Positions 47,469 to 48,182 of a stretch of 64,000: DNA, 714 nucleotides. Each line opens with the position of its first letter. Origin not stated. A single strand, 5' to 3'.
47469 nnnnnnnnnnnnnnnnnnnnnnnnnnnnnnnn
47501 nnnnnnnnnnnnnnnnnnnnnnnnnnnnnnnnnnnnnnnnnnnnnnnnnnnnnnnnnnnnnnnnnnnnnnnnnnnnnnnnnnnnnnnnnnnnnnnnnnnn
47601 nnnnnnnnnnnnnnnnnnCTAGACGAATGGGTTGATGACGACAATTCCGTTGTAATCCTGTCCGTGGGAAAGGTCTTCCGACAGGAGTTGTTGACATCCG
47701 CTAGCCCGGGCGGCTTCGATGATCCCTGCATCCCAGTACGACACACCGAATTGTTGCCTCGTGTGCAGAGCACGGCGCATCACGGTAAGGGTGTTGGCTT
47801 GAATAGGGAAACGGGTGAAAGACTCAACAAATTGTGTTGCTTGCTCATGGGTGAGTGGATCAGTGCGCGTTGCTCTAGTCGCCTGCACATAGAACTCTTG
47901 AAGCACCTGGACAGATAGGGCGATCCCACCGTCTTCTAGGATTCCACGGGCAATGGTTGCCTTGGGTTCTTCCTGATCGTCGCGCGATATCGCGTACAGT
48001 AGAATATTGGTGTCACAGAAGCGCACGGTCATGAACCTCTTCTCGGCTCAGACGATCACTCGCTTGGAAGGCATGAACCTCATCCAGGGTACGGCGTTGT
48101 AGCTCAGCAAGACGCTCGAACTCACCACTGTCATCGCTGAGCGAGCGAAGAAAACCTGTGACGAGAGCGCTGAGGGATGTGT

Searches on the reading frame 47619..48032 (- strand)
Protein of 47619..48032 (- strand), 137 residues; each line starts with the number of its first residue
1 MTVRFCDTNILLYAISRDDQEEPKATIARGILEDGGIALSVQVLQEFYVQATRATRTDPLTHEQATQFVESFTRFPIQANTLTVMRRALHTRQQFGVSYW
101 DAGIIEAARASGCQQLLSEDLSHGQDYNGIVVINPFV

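Call 65: search_protein_families(library=pfam, proteins=[window:47619-48032:-], max_evalue=0.01)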
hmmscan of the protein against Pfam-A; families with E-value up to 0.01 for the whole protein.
window:47619-48032:- (137 aa): 1 family
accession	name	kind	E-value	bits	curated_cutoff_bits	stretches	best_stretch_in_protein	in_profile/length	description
PF01850.27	PIN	-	1.3e-09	39.1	23.6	1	5-120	2-111/120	PIN domain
